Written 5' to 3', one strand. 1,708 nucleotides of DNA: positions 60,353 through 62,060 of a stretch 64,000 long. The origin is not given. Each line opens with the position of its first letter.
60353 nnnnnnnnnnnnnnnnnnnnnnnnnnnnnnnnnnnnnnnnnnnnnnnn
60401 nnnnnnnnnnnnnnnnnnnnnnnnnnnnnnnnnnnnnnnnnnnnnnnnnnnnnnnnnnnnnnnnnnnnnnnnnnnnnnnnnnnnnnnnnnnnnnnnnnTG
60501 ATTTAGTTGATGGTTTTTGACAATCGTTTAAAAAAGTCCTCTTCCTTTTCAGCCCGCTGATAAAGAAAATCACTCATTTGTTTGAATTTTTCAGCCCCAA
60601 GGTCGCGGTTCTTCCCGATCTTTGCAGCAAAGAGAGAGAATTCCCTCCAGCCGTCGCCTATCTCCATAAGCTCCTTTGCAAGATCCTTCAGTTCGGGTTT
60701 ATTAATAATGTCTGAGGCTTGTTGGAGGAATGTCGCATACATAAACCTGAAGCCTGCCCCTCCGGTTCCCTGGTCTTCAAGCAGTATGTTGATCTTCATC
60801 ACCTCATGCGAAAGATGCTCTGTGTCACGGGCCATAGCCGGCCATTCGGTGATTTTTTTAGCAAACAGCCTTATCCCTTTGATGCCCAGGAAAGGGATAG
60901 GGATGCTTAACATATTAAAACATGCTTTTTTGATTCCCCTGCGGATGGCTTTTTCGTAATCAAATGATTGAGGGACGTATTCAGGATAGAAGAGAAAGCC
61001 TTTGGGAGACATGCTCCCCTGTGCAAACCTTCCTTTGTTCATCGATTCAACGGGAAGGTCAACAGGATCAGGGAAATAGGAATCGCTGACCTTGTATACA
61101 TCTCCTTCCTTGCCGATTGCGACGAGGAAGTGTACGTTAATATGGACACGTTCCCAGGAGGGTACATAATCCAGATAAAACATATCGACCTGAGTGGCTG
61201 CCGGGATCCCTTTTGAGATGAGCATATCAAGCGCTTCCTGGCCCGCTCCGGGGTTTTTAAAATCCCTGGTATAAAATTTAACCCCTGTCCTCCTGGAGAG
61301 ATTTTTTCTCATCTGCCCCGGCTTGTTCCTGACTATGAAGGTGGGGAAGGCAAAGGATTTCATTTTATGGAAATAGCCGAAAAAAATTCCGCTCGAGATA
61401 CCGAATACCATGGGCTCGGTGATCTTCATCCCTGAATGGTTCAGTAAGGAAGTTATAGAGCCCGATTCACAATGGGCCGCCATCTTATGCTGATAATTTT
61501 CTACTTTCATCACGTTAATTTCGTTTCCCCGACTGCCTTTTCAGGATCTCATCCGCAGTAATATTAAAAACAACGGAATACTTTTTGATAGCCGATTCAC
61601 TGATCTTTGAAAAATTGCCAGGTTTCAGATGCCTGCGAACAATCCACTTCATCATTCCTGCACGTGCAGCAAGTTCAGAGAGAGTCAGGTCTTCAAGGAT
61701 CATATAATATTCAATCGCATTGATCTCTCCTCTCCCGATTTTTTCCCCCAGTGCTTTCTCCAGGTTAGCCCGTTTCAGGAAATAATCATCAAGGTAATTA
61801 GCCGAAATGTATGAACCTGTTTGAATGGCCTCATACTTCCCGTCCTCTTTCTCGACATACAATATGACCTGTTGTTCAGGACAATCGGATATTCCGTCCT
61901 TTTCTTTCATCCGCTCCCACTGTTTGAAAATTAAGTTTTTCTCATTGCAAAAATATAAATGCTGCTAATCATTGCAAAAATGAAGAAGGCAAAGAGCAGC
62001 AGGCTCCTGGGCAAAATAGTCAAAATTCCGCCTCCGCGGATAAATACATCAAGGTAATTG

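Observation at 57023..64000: Compact ACP-centred tailoring cluster that continues beyond the window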

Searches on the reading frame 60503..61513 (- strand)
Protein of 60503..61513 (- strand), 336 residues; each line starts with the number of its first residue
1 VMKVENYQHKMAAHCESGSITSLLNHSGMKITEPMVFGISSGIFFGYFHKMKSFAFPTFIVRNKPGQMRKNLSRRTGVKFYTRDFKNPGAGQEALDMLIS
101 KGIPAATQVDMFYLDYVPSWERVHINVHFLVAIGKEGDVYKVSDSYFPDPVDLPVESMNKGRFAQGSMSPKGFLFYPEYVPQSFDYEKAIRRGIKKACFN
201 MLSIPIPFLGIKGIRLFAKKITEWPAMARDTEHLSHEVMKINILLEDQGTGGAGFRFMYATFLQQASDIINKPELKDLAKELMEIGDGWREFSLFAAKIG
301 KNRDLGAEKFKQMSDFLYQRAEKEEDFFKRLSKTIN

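Call 3: search_protein_families(library=pfam, proteins=[window:60503-61513:-], max_evalue=0.01)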
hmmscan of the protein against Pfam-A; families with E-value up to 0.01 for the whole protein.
window:60503-61513:- (336 aa): 2 families
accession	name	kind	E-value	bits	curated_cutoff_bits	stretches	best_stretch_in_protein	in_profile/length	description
PF16169.10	DUF4872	-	2.2e-45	155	28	1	157-331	2-173/173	Domain of unknown function (DUF4872)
PF14399.12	BtrH_N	-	1.4e-37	129.4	29.7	1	14-144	1-133/134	Butirosin biosynthesis protein H, N-terminal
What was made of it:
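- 60503..61513 (-): DarH2: BtrH-related Cys/His acyltransferase, a paralogue of the canonical flexirubin/DAR DarH. 336 aa. BtrH_N + DUF4872 (call 3).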

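Call 4: search_protein_families(library=ncbifam, proteins=[window:60503-61513:-], max_evalue=0.01)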
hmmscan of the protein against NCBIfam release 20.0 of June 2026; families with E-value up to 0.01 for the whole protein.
window:60503-61513:- (336 aa): 1 family
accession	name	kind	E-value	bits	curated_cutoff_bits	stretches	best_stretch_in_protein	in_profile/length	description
NF053550.1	DarH_acyl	equivalog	1e-99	333.8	300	1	6-331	1-324/325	BtrH-related acyltransferase DarH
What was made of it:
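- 60503..61513 (-): NCBIfam DarH_acyl 334 bits against a cutoff of 300 (call 4).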

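Call 5: find_encoding_contigs(protein=window:60503-61513:-, flank=10000, max_places=6)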
Protein window:60503-61513:- (336 aa): no gene with exactly this product is on record in the collection.
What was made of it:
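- Tried and rejected: The 336-aa GTG form found nothing (call 5).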

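Call 25: find_related_loci(query=window:60503-61513:-, collection=genome_contigs, flank=10000)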
Query window:60503-61513:- (336 aa) in genome_contigs; peptide patterns used: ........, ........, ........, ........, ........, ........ (x = any residue, [..] = any of these).
101 stretches matched a pattern; 53 encode a relative of the query (tblastn E <= 1e-3); 53 distinct loci.
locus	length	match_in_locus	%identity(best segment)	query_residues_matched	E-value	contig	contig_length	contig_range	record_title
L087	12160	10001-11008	96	1-336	0e+0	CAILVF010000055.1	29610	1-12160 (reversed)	MAG: uncultured Bacteroidales bacterium isolate D14_bin-1408 genome assembly, contig: bin-1408:55/93, whole genome shotg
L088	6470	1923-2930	94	1-336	0e+0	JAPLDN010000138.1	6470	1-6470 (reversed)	MAG: Bacteroidetes bacterium isolate LacPavin_0920_WC57_MAG_45_7 LacPavin_0920_WC57_scaffold_715938, whole genome shotgu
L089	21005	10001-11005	90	2-336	0e+0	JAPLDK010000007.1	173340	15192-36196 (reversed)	MAG: Bacteroidetes bacterium isolate LacPavin_0419_WC90_MAG_45_18 LacPavin_0419_WC90_scaffold_900651, whole genome shotg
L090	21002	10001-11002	87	2-335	0e+0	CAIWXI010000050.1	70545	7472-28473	MAG: uncultured Bacteroidales bacterium isolate Kiruna_bin-10044 genome assembly, contig: bin-10044:050/166, whole genom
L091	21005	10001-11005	86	1-335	0e+0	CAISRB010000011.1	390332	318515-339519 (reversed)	MAG: uncultured Bacteroidales bacterium isolate AM-lipid-02-D10_bin-0834 genome assembly, contig: bin-0834:11/33, whole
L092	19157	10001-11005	87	1-335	0e+0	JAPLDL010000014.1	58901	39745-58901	MAG: Bacteroidetes bacterium isolate LacPavin_0419_WC90_MAG_45_16 LacPavin_0419_WC90_scaffold_246633, whole genome shotg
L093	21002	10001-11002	86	2-335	0e+0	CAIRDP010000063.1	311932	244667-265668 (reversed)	MAG: uncultured Bacteroidales bacterium isolate AM5_bin-0527 genome assembly, contig: bin-0527:63/67, whole genome shotg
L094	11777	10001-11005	84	2-336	0e+0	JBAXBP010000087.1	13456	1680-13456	MAG: Bacteroidota bacterium isolate ELA170 MAG170_87, whole genome shotgun sequence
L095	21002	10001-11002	82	2-335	0e+0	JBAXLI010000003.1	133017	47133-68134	MAG: Bacteroidota bacterium isolate ELA423 MAG423_3, whole genome shotgun sequence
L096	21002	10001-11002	75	2-335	1e-175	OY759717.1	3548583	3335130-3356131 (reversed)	MAG: Bacteroidales bacterium isolate 1994922c-57ad-4284-af65-a097e7e7ad8c genome assembly, chromosome: 1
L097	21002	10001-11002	74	2-335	2e-172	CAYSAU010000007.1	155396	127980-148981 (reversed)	MAG TPA_asm: uncultured Prolixibacteraceae bacterium isolate SRP278314_co2_362 genome assembly, contig: NODE_163_length_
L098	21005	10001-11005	70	2-336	7e-170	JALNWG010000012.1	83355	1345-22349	MAG: Bacteroidales bacterium isolate SO_2016_LW1 bin 64 scaffold00143_LW64-88_2016, whole genome shotgun sequence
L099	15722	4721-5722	69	2-335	6e-170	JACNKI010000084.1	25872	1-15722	MAG: Bacteroidetes bacterium isolate NIOZ-UU56 NIOZ-UU_NODE_2189_length_25872_cov_32.469, whole genome shotgun sequence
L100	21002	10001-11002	72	2-335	1e-169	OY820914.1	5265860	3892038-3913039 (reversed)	MAG: Bacteroidales bacterium isolate 29af8000-aa9b-4969-9261-ea2c593eb5de genome assembly, chromosome: 1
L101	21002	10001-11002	70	2-335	4e-169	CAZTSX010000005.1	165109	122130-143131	MAG TPA_asm: uncultured Prolixibacteraceae bacterium isolate binchicken_co147_440 genome assembly, contig: NODE_125_leng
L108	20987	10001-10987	69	7-335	2e-162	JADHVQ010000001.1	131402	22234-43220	MAG: Bacteroidales bacterium isolate BS750m-G5 BS-750m-C24, whole genome shotgun sequence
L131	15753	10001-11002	54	2-335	6e-133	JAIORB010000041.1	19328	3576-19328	MAG: Bacteroidales bacterium isolate SMBSF07 20071_Bin_5_contigs_1_c_000000000522, whole genome shotgun sequence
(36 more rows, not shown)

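Call 44: search_protein_families(library=pfam, proteins=[L108:659-2731:-, L108:2766-3737:+, L108:4204-4977:+, L108:5088-5441:+, L108:5488-6285:+, L108:6366-7286:+, L108:273-662:+], max_evalue=0.1)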
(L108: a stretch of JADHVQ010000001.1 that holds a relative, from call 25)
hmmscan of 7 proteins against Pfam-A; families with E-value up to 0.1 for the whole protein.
L108:659-2731:- (690 aa): 2 families
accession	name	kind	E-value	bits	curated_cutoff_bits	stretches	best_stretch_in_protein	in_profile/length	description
PF04055.27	Radical_SAM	-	2.6e-10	41.1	29.5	1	398-540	2-142/166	Radical SAM superfamily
PF13353.11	Fer4_12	-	0.03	15.1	22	1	402-474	14-79/137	4Fe-4S single cluster domain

L108:2766-3737:+ (323 aa): 1 family
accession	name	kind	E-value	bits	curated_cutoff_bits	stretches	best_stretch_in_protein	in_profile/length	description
PF03537.19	Glyco_hydro_114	-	4.4e-15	56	27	1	204-319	16-119/231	Glycoside-hydrolase family GH114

L108:4204-4977:+ (257 aa): 2 families
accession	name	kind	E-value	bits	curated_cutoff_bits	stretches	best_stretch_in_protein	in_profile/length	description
PF13508.13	Acetyltransf_7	-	6.9e-05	23.6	27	1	49-140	8-83/84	Acetyltransferase (GNAT) domain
PF00583.31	Acetyltransf_1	-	7.3e-05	23.5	20.7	1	19-120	14-97/116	Acetyltransferase (GNAT) family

L108:5088-5441:+ (117 aa): 0 families

L108:5488-6285:+ (265 aa): 2 families
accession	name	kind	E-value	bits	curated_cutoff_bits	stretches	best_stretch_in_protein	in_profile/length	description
PF02274.22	ADI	-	2.7e-12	46.9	22.8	1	66-192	121-262/377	Arginine deiminase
PF19420.4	DDAH_eukar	-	7.4e-12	45.5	23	1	35-263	24-289/291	N,N dimethylarginine dimethylhydrolase, eukaryotic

L108:6366-7286:+ (306 aa): 1 family
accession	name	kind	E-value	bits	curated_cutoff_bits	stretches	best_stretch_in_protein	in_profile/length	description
PF03279.18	Lip_A_acyltrans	-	8.5e-31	107.7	22.3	1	20-293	22-294/295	Bacterial lipid A biosynthesis acyltransferase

L108:273-662:+ (129 aa): 3 families
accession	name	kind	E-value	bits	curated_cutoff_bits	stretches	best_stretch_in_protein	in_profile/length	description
PF00873.25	ACR_tran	-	2.5e-30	105.4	28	1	7-122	901-1020/1021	AcrB/AcrD/AcrF family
PF02355.23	SecD_SecF_C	-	0.00029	20.7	20.5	1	6-118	68-182/189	Protein export membrane protein SecD/SecF, C-terminal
PF03176.21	MMPL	-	0.0042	16.5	20.5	1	4-122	184-302/333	MMPL family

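Call 52: search_protein_families(library=ncbifam, proteins=[L131:333-1091:-, L131:1091-2095:-, L131:2103-2501:-, L131:2610-3047:-, L131:3026-4384:-, L131:4388-5284:-, L131:5589-6812:-, L131:6839-7567:-, L131:7567-9108:-, L131:9504-10004:+], max_evalue=1e-8)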
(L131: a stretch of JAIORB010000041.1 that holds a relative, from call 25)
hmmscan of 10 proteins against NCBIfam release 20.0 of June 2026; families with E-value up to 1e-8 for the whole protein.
L131:333-1091:- (252 aa): 178 families (the best 25 are shown)
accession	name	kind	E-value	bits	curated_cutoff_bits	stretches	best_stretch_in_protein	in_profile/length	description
TIGR01188.1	drrA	subfamily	3.7e-81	272.7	312.45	1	16-228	2-212/302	daunorubicin resistance ABC transporter, ATP-binding protein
NF010060.0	PRK13537.1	equivalog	7.3e-61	205.8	521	1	5-230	13-236/314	nodulation factor ABC transporter ATP-binding protein NodI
TIGR03864.1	PQQ_ABC_ATP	hypoth_equivalog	6.5e-57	192.7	302.25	1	9-245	3-236/236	ABC transporter, ATP-binding subunit, PQQ-dependent alcohol dehydrogenase system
NF010059.0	PRK13536.1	equivalog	5e-56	189.9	549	1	5-229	41-263/342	nodulation factor ABC transporter ATP-binding protein NodI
TIGR03522.1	GldA_ABC_ATP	equivalog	9.5e-56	189.4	402.6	1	8-231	3-223/301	gliding motility-associated ABC transporter ATP-binding subunit GldA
NF033858.1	ABC2_perm_RbbA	equivalog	1.7e-54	185.1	1050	1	4-245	263-501/909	ribosome-associated ATPase/putative transporter RbbA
TIGR01288.1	nodI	equivalog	1.1e-52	178.9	424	1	7-230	4-225/303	nodulation factor ABC transporter ATP-binding protein NodI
TIGR03740.1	galliderm_ABC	subfamily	5.7e-47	160.3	309.75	1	9-244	2-221/223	lantibiotic protection ABC transporter ATP-binding subunit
TIGR04521.1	ECF_ATPase_2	equivalog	8.8e-46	156.2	330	1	10-236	3-241/279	energy-coupling factor transporter ATPase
NF006987.0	PRK09452.1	equivalog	2.1e-44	151.7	482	1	2-227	12-235/378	spermidine/putrescine ABC transporter ATP-binding protein PotA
NF043075.1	MMSYN1_0197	equivalog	2.1e-43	148.6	550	1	6-228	1-221/341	spermidine/putrescine ABC transporter ATP-binding protein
TIGR04520.1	ECF_ATPase_1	equivalog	1.8e-42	145.6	315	1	8-235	1-231/269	energy-coupling factor transporter ATPase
TIGR04406.1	LPS_export_lptB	equivalog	1.9e-42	145.2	240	1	10-231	4-226/239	LPS export ABC transporter ATP-binding protein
NF040840.2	tungstate_WtpC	equivalog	1e-41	143.4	440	1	8-229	2-220/347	tungstate ABC transporter ATP-binding protein WtpC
NF008513.0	PRK11432.1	equivalog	1.9e-41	142.1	496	1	3-228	2-225/351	ferric ABC transporter ATP-binding protein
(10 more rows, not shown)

L131:1091-2095:- (334 aa): 1 family
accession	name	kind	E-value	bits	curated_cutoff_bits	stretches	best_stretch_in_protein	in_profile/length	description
NF053550.1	DarH_acyl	equivalog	1.8e-139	464.4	300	1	4-330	1-325/325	BtrH-related acyltransferase DarH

L131:2103-2501:- (132 aa): 2 families
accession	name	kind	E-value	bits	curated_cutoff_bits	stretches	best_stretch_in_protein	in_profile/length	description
NF053545.1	flexirubin_DarG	equivalog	7.5e-46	155.5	170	1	1-127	1-128/129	flexirubin biosynthesis protein DarG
NF053536.1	DarG_fam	subfamily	1.1e-45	154.9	70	1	1-130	1-130/131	DarG family dialkylresorcinol biosynthesis protein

L131:2610-3047:- (145 aa): 0 families

L131:3026-4384:- (452 aa): 17 families
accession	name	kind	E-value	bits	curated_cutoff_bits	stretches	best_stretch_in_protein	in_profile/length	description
TIGR04072.2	rSAM_ladder_B12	equivalog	6e-126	420.6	360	1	5-450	1-441/443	lipid biosynthesis B12-binding/radical SAM protein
TIGR04385.1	B12_rSAM_cofa1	equivalog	1.1e-57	196.2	450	1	20-406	18-416/438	B12 lower ligand biosynthesis radical SAM protein BzaD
NF045585.1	rSAM_slr0320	equivalog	4.7e-38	131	775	1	96-404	134-457/511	photosystem II high light acclimation radical SAM protein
TIGR04428.1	B12_rSAM_trp_MT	equivalog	1.1e-35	123.1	500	2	12-159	6-154/558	tryptophan 2-C-methyltransferase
TIGR04479.1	bcpD_PhpK_rSAM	subfamily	9.9e-32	110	600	1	19-355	69-403/504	PhpK family radical SAM P-methyltransferase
TIGR03471.1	HpnJ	equivalog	2.2e-26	92.8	577.6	1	174-415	169-419/472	hopanoid biosynthesis associated radical SAM protein HpnJ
TIGR02026.1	BchE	equivalog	4.2e-26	91.8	481.35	1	41-356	40-360/497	magnesium-protoporphyrin IX monomethyl ester anaerobic oxidative cyclase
TIGR04014.1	B12_SAM_MJ_0865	equivalog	6.7e-25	87.7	360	1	87-387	56-361/434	methyl-coenzyme M reductase glutamine C-methyltransferase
NF033070.1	rSAM_AprD4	equivalog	4.6e-24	85.1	500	1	190-396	194-402/456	AprD4 family radical SAM diol-dehydratase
TIGR04013.1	B12_SAM_MJ_1487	hypoth_equivalog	2.3e-20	72.8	251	1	86-361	54-333/382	TIGR04013 family B12-binding domain/radical SAM domain-containing protein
TIGR04367.1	HpnR_B12_rSAM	equivalog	2.1e-19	69.4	650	1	21-341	21-333/490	hopanoid C-3 methylase HpnR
TIGR04295.1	B12_rSAM_oligo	hypoth_equivalog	9.6e-18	64.1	400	1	19-317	22-317/422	TIGR04295 family B12-binding domain-containing radical SAM protein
NF038361.1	rSAM_Sden_1168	equivalog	7.1e-13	47.9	575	1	20-394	83-483/560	Sden_1168 family B12-binding radical SAM P-methyltransferase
NF050148.1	rSAM_ApyD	equivalog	1.7e-12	46.5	750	1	124-355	128-360/645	RiPP biosynthesis radical SAM protein ApyD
NF033712.0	B12_rSAM_KedN5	subfamily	6.4e-12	44.5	700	1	99-352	90-361/624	KedN5 family methylcobalamin-dependent radical SAM C-methyltransferase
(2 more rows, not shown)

L131:4388-5284:- (298 aa): 2 families
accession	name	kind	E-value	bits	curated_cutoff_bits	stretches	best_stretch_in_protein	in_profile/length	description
NF006270.0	PRK08419.1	equivalog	1.6e-14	53.9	248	1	30-297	25-290/298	lipid A biosynthesis lauroyl acyltransferase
NF005919.0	PRK07920.1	equivalog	2.9e-10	39.7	209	1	93-298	98-296/311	phosphatidylinositol mannoside acyltransferase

L131:5589-6812:- (407 aa): 20 families
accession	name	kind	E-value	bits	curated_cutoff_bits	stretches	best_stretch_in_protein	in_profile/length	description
NF005935.0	PRK07967.1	equivalog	2.1e-115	385.8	630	1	1-406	1-404/406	beta-ketoacyl-ACP synthase I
TIGR03150.1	fabF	equivalog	2.7e-105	352.4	493.75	1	2-404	1-407/407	beta-ketoacyl-ACP synthase II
NF005589.0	PRK07314.1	subfamily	1.2e-103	347.1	387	1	1-406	3-412/413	beta-ketoacyl-ACP synthase II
NF006587.0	PRK09116.1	equivalog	1.9e-97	326.6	470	1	1-406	1-407/408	beta-ketoacyl-ACP synthase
NF004970.0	PRK06333.1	subfamily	1e-85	288.2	525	1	1-405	3-421/424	beta-ketoacyl-ACP synthase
NF006274.0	PRK08439.1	equivalog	1.4e-80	271.1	621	1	1-406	1-406/406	beta-ketoacyl-ACP synthase II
NF006434.0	PRK08722.1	equivalog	2.6e-76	257.1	759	1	2-406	4-414/414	beta-ketoacyl-ACP synthase II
NF005076.0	PRK06501.1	equivalog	1.1e-69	235.4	629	1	4-404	13-421/425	beta-ketoacyl-ACP synthase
NF005490.0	PRK07103.1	equivalog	5.4e-68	229.9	445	1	1-405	3-412/414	polyketide beta-ketoacyl:acyl carrier protein synthase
NF006618.0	PRK09185.1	subfamily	5.4e-60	203.5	407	1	1-405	2-392/394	beta-ketoacyl-ACP synthase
NF005916.1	PRK07910.1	equivalog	6.3e-60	203.2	560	1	2-403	12-415/418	KasA/KasB family beta-ketoacyl-ACP synthase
NF004618.0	PRK05952.1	equivalog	2.2e-55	188.2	455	1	3-405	3-382/384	beta-ketoacyl-ACP synthase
NF058662.1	cispenta_AmcF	equivalog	2.1e-50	171.8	325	1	4-404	2-368/369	cispentacin biosynthesis acyltransferase subunit AmcF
NF040607.1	mycolic_Pks13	equivalog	4.6e-31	107.2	2100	1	80-406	196-526/1680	polyketide synthase Pks13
NF045894.1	PKS_plus_SDR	equivalog_domain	5.1e-29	100.6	1740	1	81-404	99-425/1515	type I polyketide synthase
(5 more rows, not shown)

L131:6839-7567:- (242 aa): 219 families (the best 25 are shown)
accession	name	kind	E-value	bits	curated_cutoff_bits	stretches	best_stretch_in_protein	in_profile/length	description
NF053542.1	FlxB_rubin_SDR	equivalog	2.2e-122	407.3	340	1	2-240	1-239/239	flexirubin biosynthesis SDR family reductase FlxB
TIGR01830.1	3oxo_ACP_reduc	equivalog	1.6e-89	299.7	297.75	1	4-241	1-239/239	3-oxoacyl-[acyl-carrier-protein] reductase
NF004200.0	PRK05653.1-5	equivalog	1.5e-87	293.2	273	1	2-240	3-241/242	3-oxoacyl-ACP reductase FabG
NF004197.0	PRK05653.1-1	equivalog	1.5e-83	280.3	332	1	2-241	8-247/249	3-oxoacyl-ACP reductase FabG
NF004199.0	PRK05653.1-4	equivalog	1.2e-80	270.7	301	1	2-241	6-246/247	3-oxoacyl-ACP reductase FabG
NF009464.0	PRK12824.1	subfamily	4.2e-78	262.4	269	1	2-241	3-243/245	3-oxoacyl-ACP reductase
TIGR01829.1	AcAcCoA_reduct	subfamily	1.8e-76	257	302.1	1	2-241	1-241/242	acetoacetyl-CoA reductase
NF009466.0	PRK12826.1-2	subfamily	1.8e-76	256.9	222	1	3-241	5-245/248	3-oxoacyl-ACP reductase FabG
TIGR01831.1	fabG_rel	equivalog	4.1e-74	248.9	338.85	1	5-240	2-238/239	3-ketoacyl-ACP reductase FabG2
NF004198.0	PRK05653.1-3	equivalog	2.7e-68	230.1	296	1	2-241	8-247/248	3-oxoacyl-ACP reductase FabG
NF047420.2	EF_P_mod_YmfI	equivalog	1e-65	221.8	238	1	3-241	1-236/236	elongation factor P 5-aminopentanone reductase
NF009547.0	PRK12936.1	subfamily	3.5e-64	216.7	436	1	4-240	9-242/245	3-ketoacyl-(acyl-carrier-protein) reductase NodG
NF009546.0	PRK12935.1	equivalog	7.6e-60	202.5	418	1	2-241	7-246/247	acetoacetyl-CoA reductase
NF040605.2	mycolic_FabG1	exception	1.4e-59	201.8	420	1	4-240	4-229/233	3-oxoacyl-ACP reductase FabG1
NF006110.0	PRK08261.1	equivalog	1.2e-58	199.1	410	1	2-238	215-448/454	3-oxoacyl-ACP reductase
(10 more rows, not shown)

L131:7567-9108:- (513 aa): 8 families
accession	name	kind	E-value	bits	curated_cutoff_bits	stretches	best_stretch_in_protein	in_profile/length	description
NF053541.1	FlxA_rubin_TAL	equivalog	3.3e-252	837.3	700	1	9-505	1-497/498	flexirubin biosynthesis tyrosine ammonia-lyase FlxA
NF006871.0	PRK09367.1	subfamily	1.3e-132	443.1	524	1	2-508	4-496/505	histidine ammonia-lyase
TIGR01225.1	hutH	equivalog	1.7e-131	439.2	539.15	1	2-507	1-492/506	histidine ammonia-lyase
TIGR04475.1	Phe_D_beta_mut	equivalog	7.4e-117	391.1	800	1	3-504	4-509/510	phenylalanine aminomutase (D-beta-phenylalanine forming)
TIGR03832.1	Tyr_2_3_mutase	equivalog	6.5e-114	381.2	501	1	4-500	1-503/507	tyrosine 2,3-aminomutase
TIGR01226.1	phe_am_lyase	equivalog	1.3e-73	248.5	519.15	1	2-476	33-514/680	phenylalanine ammonia-lyase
NF041222.1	BagA_FevW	exception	1.9e-73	247.9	1000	1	37-486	39-496/529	bagremycin/ferroverdin biosynthesis tyrosine ammonia-lyase BagA/FevW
TIGR04473.1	taxol_Phe_23mut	exception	2.1e-51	175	1250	1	49-469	78-503/687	phenylalanine aminomutase (L-beta-phenylalanine forming)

L131:9504-10004:+ (166 aa): 2 families
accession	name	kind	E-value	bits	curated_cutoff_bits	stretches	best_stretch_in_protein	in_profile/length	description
NF053545.1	flexirubin_DarG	equivalog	1.1e-14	54.7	170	1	14-122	19-128/129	flexirubin biosynthesis protein DarG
NF053536.1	DarG_fam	subfamily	3.8e-14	53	70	1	11-123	15-128/131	DarG family dialkylresorcinol biosynthesis protein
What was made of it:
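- On Flexirubin-type (aryl-polyene) biosynthetic gene cluster: Present in relative L131 (837 bits against 700, call 52).
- On DarH / DarG (canonical flexirubin/DAR pair): The canonical copies in L131 score 464 and 155, and the window type is the second paralogue (call 52).
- Relative L131 carries FlxA TAL (837>700), FlxB (407>340), canonical DarH1 (464 bits) and DarG1 (155 bits) back-to-back with the window-type DarG2-DarH2-ACP-ST (call 52).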

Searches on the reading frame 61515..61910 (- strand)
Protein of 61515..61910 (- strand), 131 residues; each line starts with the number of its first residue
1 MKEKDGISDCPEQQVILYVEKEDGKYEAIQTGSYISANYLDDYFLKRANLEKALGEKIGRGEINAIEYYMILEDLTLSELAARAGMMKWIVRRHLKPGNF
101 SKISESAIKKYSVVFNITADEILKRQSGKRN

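Call 3: search_protein_families(library=pfam, proteins=[window:61515-61910:-], max_evalue=0.01)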
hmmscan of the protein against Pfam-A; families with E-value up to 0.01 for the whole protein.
window:61515-61910:- (131 aa): 0 families

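Call 4: search_protein_families(library=ncbifam, proteins=[window:61515-61910:-], max_evalue=0.01)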
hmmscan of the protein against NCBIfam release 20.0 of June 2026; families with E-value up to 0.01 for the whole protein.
window:61515-61910:- (131 aa): 2 families
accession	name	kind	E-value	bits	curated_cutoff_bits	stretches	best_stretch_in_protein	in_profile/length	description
NF053536.1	DarG_fam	subfamily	9.4e-20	71.1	70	1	13-123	17-128/131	DarG family dialkylresorcinol biosynthesis protein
NF053545.1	flexirubin_DarG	equivalog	2.2e-18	66.6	170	1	14-122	19-128/129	flexirubin biosynthesis protein DarG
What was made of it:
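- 61515..61910 (-): DarG2: DarG-family protein of unknown biochemical role, 131 aa. Possible HTH. The flexirubin_DarG equivalog scores 66.6 against 170 and is not met (call 4).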

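Call 44: search_protein_families(library=pfam, proteins=[window:61515-61910:-], max_evalue=0.1)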
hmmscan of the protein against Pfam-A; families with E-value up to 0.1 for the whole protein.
window:61515-61910:- (131 aa): 1 family
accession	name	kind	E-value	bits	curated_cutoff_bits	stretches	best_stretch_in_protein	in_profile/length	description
PF13443.12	HTH_26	-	0.05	14.3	22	0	66-125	2-60/63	Cro/C1-type HTH DNA-binding domain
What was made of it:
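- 61515..61910 (-): HTH_26 reaches only E 0.05 (call 44).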
